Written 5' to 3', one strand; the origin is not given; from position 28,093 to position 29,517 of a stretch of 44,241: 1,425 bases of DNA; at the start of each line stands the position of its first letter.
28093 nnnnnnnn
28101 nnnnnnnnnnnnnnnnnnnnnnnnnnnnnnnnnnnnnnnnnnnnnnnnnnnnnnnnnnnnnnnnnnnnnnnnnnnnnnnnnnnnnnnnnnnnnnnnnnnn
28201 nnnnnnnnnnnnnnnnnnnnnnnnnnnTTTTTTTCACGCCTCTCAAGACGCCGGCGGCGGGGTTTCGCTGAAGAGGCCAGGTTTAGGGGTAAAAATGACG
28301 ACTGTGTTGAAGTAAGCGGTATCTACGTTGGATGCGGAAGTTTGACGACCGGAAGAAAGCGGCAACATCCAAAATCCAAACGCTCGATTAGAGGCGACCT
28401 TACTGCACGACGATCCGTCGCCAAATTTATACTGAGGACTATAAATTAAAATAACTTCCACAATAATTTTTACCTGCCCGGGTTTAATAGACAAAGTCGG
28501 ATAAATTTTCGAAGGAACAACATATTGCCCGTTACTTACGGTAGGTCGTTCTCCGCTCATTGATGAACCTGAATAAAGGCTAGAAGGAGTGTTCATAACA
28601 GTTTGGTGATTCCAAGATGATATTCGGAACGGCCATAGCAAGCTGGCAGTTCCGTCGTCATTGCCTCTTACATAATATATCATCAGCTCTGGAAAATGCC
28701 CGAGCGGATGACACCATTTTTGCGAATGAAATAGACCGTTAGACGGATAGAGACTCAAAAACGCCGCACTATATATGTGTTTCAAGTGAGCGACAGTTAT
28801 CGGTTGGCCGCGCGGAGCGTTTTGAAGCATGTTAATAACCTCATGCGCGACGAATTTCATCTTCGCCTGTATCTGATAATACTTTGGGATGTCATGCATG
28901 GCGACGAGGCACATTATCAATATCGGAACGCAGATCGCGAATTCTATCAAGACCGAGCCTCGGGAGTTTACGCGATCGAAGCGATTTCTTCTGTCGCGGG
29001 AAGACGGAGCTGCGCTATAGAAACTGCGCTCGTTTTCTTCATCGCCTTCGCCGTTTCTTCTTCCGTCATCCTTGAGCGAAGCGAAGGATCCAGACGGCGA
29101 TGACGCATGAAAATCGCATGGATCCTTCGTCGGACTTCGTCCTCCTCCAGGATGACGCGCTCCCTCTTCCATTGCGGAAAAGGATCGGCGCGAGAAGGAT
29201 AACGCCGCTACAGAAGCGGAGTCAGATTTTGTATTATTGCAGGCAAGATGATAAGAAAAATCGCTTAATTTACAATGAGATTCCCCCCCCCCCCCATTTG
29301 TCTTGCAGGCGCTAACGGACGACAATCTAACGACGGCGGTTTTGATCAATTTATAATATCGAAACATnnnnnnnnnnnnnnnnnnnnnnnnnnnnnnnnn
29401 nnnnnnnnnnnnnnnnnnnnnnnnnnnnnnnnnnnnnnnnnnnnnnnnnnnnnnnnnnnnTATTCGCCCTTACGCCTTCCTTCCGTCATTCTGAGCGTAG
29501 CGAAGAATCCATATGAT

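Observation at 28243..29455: Paralogue 2 carries the same leader with G13, in frame: an ON copy with an unusually long 137-residue pre-cleavage leader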

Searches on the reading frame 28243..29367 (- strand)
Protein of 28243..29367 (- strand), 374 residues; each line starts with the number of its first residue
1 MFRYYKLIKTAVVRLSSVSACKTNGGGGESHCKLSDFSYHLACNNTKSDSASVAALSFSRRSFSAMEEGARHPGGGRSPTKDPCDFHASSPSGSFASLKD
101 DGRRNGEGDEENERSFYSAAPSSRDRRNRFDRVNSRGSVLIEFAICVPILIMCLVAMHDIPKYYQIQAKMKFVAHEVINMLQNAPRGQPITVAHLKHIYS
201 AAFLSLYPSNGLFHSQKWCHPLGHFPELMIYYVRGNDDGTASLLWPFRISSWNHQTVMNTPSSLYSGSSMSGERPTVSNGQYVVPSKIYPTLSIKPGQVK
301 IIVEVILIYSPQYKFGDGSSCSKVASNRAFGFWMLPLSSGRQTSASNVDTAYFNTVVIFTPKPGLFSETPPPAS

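Call 11: search_protein_families(library=pfam, proteins=[window:28243-29367:-], max_evalue=0.01)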
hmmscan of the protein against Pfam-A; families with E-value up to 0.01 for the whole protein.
window:28243-29367:- (374 aa): 1 family
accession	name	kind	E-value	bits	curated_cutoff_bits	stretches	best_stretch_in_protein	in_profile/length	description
PF07811.17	TadE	-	0.00047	20.7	22.9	1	137-157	1-21/43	TadE-like protein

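Call 13: find_homologous_proteins(query=window:28243-29367:-, max_evalue=0.001)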
Query window:28243-29367:- (374 aa): 43 proteins with E <= 0.001 among 1862 candidates.
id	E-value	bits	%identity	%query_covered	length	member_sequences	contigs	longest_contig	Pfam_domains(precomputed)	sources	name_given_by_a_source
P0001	2.6e-210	716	100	83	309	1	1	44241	-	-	-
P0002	2.1e-166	572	85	81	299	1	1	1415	-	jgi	jgi:hypothetical protein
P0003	3.2e-94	334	73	57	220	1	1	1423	-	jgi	jgi:hypothetical protein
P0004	2.1e-77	279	50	82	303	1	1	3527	-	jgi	jgi:hypothetical protein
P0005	2.8e-70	256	50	76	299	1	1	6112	-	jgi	jgi:hypothetical protein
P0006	3.6e-48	183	41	64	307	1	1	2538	-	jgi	jgi:hypothetical protein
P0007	3.0e-44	170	40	63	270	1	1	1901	-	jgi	jgi:Flp pilus assembly protein TadG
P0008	4.0e-44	170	41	63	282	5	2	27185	-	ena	-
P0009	1.9e-40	157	40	63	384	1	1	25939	-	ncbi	-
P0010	8.6e-40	155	38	63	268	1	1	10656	-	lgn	-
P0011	8.3e-39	152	38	63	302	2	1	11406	-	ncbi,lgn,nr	ncbi:MAG: hypothetical protein LBB25_02880 [Holosporaceae bacterium]|nr:hypothetical protein [Holosp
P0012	1.1e-38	152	37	65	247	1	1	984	-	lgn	-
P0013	2.8e-37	147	42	57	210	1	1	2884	-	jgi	jgi:hypothetical protein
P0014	2.1e-36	144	42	57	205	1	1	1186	-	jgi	jgi:hypothetical protein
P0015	3.1e-36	144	34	63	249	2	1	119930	-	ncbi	-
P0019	5.3e-32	130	35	64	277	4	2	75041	-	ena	-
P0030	7.5e-26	109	36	61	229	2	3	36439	-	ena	-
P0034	8.4e-25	106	34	60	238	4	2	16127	-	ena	-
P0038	5.5e-23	100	33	60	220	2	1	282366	-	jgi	jgi:hypothetical protein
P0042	7.6e-16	76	29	68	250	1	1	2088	PF16964.11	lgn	-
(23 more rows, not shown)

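Call 20: search_protein_families(library=pfam, proteins=[P0042, P0015, P0007], max_evalue=10)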
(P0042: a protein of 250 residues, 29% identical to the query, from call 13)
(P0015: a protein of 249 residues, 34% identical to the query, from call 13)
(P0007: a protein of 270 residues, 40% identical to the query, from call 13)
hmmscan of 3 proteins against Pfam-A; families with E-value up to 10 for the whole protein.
P0042 (250 aa): 3 families
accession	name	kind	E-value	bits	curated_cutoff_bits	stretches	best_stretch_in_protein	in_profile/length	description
PF16964.10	TadF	-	1e-05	26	27.3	1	24-89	3-69/178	Putative tight adherence pilin protein F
PF23996.1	DUF7314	-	0.006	17.3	27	1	129-179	6-56/87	Domain of unknown function (DUF7314)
PF07811.17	TadE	-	0.079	13.5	22.9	1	29-47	1-19/43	TadE-like protein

P0015 (249 aa): 2 families
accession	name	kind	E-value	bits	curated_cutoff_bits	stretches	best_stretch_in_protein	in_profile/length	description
PF16964.10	TadF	-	0.00085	19.7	27.3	1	8-77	2-72/178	Putative tight adherence pilin protein F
PF07811.17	TadE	-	0.0037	17.8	22.9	1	14-34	1-21/43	TadE-like protein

P0007 (270 aa): 3 families
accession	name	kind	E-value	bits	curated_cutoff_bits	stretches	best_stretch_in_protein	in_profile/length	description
PF07811.17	TadE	-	0.017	15.7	22.9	1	38-56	1-19/43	TadE-like protein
PF05288.16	Pox_A3L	-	0.027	14.9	25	1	71-98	9-36/70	Poxvirus A3L Protein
PF16964.10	TadF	-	0.073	13.4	27.3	1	36-97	6-68/178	Putative tight adherence pilin protein F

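Call 21: find_encoding_contigs(protein=P0004, flank=10000, max_places=4)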
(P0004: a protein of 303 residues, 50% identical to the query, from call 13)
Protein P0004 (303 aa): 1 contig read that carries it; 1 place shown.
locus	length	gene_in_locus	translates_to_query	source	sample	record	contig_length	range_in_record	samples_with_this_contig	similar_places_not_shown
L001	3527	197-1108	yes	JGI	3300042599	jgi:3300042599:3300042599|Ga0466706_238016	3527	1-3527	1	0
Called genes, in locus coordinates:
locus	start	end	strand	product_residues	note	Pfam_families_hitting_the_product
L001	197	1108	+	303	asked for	-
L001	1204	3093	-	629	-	PF08439:Peptidase_M3_N, PF01432:Peptidase_M3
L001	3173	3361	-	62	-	-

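Call 22: find_encoding_contigs(protein=P0005, flank=10000, max_places=4)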
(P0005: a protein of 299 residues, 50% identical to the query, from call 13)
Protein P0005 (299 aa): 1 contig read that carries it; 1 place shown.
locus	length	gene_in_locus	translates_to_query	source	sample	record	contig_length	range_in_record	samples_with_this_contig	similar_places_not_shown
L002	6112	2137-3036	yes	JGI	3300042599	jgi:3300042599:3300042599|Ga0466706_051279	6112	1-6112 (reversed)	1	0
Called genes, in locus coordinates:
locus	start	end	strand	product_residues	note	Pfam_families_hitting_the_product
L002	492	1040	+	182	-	-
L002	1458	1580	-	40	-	-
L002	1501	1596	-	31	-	-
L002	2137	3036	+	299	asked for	-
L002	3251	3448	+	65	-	-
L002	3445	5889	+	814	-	PF00072:Response_reg (faint), PF02518:HATPase_c, PF14501:HATPase_c_5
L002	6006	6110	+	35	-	?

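Call 27: find_related_loci(query=A2, collection=genome_contigs, flank=3000)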
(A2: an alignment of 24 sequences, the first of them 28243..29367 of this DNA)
Query A2 (374 aa) in genome_contigs; peptide patterns used: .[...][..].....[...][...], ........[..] (x = any residue, [..] = any of these).
122 stretches matched a pattern; 96 encode a relative of the query (tblastn E <= 1e-3); the best 80 are kept; 80 distinct loci.
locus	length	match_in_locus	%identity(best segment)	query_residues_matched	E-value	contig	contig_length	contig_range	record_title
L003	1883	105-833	41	135-371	1e-55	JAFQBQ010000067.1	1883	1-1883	MAG: Alphaproteobacteria bacterium isolate RGIG1672 Goat_Cecum-2__c236409, whole genome shotgun sequence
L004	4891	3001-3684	43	137-371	3e-52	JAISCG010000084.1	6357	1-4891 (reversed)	MAG: Holosporaceae bacterium isolate Gx481_bin64 k119_1856378, whole genome shotgun sequence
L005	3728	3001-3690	38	134-371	2e-48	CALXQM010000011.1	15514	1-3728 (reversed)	MAG: uncultured Alphaproteobacteria bacterium isolate E19__bin58 genome assembly, contig: E19__k127_5128939, whole genom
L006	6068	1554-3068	42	130-371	1e-47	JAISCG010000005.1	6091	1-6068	MAG: Holosporaceae bacterium isolate Gx481_bin64 k119_568514, whole genome shotgun sequence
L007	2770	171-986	35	106-371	3e-47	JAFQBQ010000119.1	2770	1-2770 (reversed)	MAG: Alphaproteobacteria bacterium isolate RGIG1672 Goat_Cecum-2__c448264, whole genome shotgun sequence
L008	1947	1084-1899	36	106-371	2e-47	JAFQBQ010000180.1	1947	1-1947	MAG: Alphaproteobacteria bacterium isolate RGIG1672 Goat_Cecum-2__c682152, whole genome shotgun sequence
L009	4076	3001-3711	36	134-371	1e-45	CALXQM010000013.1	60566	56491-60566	MAG: uncultured Alphaproteobacteria bacterium isolate E19__bin58 genome assembly, contig: E19__k127_4022054, whole genom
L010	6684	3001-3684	38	135-371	2e-45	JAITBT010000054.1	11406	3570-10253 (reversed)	MAG: Holosporaceae bacterium isolate Ncb351_bin98 k119_2005386, whole genome shotgun sequence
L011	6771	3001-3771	37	111-371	2e-47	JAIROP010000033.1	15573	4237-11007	MAG: Holosporaceae bacterium isolate Cd354_bin86 k119_2003267, whole genome shotgun sequence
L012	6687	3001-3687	39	135-371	9e-45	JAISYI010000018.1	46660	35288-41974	MAG: Holosporaceae bacterium isolate Nc350_bin220 k119_4380174, whole genome shotgun sequence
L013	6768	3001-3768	36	118-371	2e-44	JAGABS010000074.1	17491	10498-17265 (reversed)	MAG: Alphaproteobacteria bacterium isolate RGIG8297 Water_buffalos_Rumen.Co__c7018019, whole genome shotgun sequence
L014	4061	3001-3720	38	125-371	9e-44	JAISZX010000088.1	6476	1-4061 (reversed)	MAG: Holosporaceae bacterium isolate Ncb351_bin115 k119_1341478, whole genome shotgun sequence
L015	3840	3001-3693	36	134-371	2e-43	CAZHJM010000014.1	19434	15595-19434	MAG TPA_asm: uncultured Holosporaceae bacterium isolate SRP141132_co4_69 genome assembly, contig: NODE_2612_length_19434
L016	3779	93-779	40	137-371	1e-42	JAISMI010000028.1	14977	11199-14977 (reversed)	MAG: Holosporaceae bacterium isolate Im510_bin26 k119_3040089, whole genome shotgun sequence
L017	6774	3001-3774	34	118-371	1e-42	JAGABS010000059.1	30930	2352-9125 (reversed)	MAG: Alphaproteobacteria bacterium isolate RGIG8297 Water_buffalos_Rumen.Co__c5708354, whole genome shotgun sequence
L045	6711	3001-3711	35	134-371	1e-33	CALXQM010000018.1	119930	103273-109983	MAG: uncultured Alphaproteobacteria bacterium isolate E19__bin58 genome assembly, contig: E19__k127_10916411, whole geno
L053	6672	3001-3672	34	137-371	3e-30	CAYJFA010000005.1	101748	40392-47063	MAG TPA_asm: uncultured Holosporaceae bacterium isolate ERP123703_co3_209 genome assembly, contig: NODE_138_length_10174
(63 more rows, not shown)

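Call 33: find_encoding_contigs(protein=P0038, flank=10000, max_places=2)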
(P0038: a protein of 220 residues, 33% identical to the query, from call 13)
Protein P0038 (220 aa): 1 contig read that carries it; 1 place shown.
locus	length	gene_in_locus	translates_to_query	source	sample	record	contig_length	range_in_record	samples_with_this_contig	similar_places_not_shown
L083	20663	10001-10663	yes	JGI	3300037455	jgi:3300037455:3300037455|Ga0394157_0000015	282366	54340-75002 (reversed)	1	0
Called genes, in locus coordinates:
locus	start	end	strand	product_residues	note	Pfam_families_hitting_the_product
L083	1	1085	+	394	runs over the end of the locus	PF03222:Trp_Tyr_perm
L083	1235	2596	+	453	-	PF01547:SBP_bac_1, PF13416:SBP_bac_8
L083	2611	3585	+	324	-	PF00528:BPD_transp_1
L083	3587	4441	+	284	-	PF00528:BPD_transp_1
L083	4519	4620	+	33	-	-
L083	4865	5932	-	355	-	-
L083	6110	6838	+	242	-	-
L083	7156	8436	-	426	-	PF00324:AA_permease, PF13520:AA_permease_2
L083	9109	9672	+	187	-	-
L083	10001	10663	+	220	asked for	-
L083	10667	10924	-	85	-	PF13635:DUF4143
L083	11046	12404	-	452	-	PF02233:PNTB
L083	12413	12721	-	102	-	PF12769:PNTB_4TM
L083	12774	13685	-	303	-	PF00890:FAD_binding_2 (weak), PF01134:GIDA (faint), PF01266:DAO (faint), PF03486:HI0933_like (faint), PF07992:Pyr_redox_2, PF12831:FAD_oxidored (weak), PF13738:Pyr_redox_3, PF00070:Pyr_redox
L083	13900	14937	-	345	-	PF13175:AAA_15 (faint), PF13304:AAA_21 (faint), PF02463:SMC_N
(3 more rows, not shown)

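Call 34: find_encoding_contigs(protein=P0019, flank=10000, max_places=2)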
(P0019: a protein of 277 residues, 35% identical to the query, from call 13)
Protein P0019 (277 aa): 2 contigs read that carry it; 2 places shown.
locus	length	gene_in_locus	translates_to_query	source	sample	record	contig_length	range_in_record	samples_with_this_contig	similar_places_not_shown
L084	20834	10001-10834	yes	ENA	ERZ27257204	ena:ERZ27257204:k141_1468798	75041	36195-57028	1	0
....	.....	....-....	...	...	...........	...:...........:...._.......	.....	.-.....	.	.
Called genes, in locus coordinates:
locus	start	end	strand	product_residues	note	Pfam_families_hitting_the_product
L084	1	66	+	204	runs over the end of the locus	-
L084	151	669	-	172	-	PF03652:RuvX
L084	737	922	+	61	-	-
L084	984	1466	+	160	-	-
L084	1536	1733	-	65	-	-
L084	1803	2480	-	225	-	PF02390:Methyltransf_4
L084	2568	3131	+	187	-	PF08207:EFP_N, PF01132:EFP, PF09285:Elong-fact-P_C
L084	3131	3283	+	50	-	-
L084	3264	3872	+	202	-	PF01612:DNA_pol_A_exo1, PF13482:RNase_H_2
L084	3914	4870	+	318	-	PF04055:Radical_SAM, PF06968:BATS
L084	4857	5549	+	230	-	PF01656:CbiA, PF07755:DUF1611 (faint), PF13500:AAA_26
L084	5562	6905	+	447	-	PF00202:Aminotran_3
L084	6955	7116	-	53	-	-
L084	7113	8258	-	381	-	PF13416:SBP_bac_8, PF13343:SBP_bac_6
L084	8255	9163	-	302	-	PF01066:CDP-OH_P_transf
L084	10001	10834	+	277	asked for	-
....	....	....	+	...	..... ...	-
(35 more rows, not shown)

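Call 44: find_encoding_contigs(protein=P0002, flank=10000, max_places=3)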
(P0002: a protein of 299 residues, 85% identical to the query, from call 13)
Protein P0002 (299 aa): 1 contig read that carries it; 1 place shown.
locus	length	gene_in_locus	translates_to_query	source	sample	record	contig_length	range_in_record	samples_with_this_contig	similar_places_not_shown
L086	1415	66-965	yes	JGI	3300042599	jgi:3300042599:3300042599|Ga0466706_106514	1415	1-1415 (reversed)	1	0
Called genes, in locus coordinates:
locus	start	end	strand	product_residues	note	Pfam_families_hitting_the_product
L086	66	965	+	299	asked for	-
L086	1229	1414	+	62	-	?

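Call 62: search_protein_families(library=ncbifam, proteins=[P0042, P0015], max_evalue=1)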
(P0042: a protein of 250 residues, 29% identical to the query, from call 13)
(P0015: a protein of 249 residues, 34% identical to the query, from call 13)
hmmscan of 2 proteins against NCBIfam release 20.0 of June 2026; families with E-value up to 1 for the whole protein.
P0042 (250 aa): 0 families

P0015 (249 aa): 0 families

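Call 67: find_encoding_contigs(protein=P0030, flank=1500, max_places=10)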
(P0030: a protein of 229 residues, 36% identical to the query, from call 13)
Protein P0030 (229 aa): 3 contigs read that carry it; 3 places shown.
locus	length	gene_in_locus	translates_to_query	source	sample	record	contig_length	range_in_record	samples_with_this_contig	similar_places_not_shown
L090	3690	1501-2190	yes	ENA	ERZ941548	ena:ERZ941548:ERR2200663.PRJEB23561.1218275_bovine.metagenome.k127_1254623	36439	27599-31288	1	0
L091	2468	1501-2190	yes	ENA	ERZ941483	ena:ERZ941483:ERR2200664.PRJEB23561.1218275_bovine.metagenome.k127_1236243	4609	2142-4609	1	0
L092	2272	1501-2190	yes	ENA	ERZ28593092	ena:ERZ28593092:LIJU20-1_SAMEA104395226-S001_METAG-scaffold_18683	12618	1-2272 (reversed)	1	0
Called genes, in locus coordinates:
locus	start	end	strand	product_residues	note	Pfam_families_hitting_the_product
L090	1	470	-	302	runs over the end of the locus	PF01066:CDP-OH_P_transf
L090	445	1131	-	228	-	PF02666:PS_Dcarbxylase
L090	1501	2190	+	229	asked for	-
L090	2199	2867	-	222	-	PF17837:4PPT_N (weak), PF01648:ACPS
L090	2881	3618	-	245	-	PF00106:adh_short, PF08659:KR, PF23441:SDR (weak), PF01370:Epimerase (weak), PF13561:adh_short_C2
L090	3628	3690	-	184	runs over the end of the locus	PF03449:GreA_GreB_N, PF01272:GreA_GreB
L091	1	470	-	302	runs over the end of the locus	PF01066:CDP-OH_P_transf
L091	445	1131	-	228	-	PF02666:PS_Dcarbxylase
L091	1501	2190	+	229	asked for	-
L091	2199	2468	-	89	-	?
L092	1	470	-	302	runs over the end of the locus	PF01066:CDP-OH_P_transf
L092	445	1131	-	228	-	PF02666:PS_Dcarbxylase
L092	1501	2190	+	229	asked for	-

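Call 68: find_encoding_contigs(protein=P0034, flank=1500, max_places=10)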
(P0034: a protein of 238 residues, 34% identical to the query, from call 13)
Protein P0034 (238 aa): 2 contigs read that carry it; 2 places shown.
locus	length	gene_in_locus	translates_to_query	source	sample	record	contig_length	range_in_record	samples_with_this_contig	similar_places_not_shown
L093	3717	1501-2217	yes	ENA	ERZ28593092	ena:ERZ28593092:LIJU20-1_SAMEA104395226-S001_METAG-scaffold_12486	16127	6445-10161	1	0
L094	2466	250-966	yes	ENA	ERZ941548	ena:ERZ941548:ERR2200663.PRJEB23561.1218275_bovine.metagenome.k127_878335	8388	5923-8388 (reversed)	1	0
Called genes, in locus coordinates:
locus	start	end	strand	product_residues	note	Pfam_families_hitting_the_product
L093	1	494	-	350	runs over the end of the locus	PF01734:Patatin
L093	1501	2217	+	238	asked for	-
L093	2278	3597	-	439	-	PF13742:tRNA_anti_2, PF01336:tRNA_anti-codon, PF02601:Exonuc_VII_L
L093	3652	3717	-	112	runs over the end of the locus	PF11969:DcpS_C, PF01230:HIT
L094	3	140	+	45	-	?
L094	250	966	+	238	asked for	-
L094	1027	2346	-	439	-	PF13742:tRNA_anti_2, PF01336:tRNA_anti-codon, PF02601:Exonuc_VII_L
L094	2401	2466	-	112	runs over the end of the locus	PF11969:DcpS_C, PF01230:HIT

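Call 72: find_homologous_proteins(query=L045:10-903:+, max_evalue=1e-60)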
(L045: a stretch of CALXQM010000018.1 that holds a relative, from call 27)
Query L045:10-903:+ (298 aa): 7986 proteins with E <= 1e-60 among 8000 candidates; the best 120 are listed.
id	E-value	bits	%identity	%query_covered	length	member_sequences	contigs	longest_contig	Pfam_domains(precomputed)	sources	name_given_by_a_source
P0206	1.8e-175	600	92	100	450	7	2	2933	PF00437.27,PF27713.1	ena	-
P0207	5.5e-173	592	92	96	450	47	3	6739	PF00437.27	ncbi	-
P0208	6.1e-172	588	89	100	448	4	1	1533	PF00437.27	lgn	-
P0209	2.0e-168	577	87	100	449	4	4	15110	PF00437.27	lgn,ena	-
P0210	2.3e-165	567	87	99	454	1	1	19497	PF00437.27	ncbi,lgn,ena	-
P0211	2.5e-165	567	87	99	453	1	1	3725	PF00437.27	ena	-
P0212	3.7e-165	566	87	99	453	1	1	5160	PF00437.27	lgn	-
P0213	9.4e-165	565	87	99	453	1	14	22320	PF00437.27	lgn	-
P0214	3.9e-164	563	86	99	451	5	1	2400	PF00437.27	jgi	jgi:pilus assembly protein CpaF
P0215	4.3e-164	563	89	96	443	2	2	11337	PF00437.27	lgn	-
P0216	7.9e-164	562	86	99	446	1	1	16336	PF00437.27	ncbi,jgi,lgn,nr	ncbi:MAG: CpaF family protein [Holosporaceae bacterium]|jgi:pilus assembly protein CpaF|nr:CpaF fami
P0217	1.1e-163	561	86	99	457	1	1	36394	PF00437.27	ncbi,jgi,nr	ncbi:MAG: CpaF family protein [Holosporaceae bacterium]|jgi:pilus assembly protein CpaF|nr:CpaF fami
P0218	1.5e-163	561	87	99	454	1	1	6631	PF00437.27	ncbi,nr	ncbi:MAG: CpaF family protein [Alphaproteobacteria bacterium]|nr:CpaF family protein [Alphaproteobac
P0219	2.6e-163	560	86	99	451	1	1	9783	PF00437.27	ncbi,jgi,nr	ncbi:MAG: CpaF family protein [Holosporaceae bacterium]|jgi:pilus assembly protein CpaF|nr:CpaF fami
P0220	2.8e-163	560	86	100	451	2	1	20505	PF00437.27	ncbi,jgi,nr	ncbi:MAG: CpaF family protein [Holosporaceae bacterium]|jgi:pilus assembly protein CpaF|nr:CpaF fami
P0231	1.6e-161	554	85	99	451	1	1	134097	PF00437.27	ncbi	-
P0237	4.1e-159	546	87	97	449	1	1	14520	PF00437.27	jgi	jgi:pilus assembly protein CpaF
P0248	4.5e-155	533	82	99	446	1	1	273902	PF00437.27,PF27713.1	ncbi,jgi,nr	ncbi:MAG: CpaF family protein [Holosporaceae bacterium]|jgi:pilus assembly protein CpaF|nr:CpaF fami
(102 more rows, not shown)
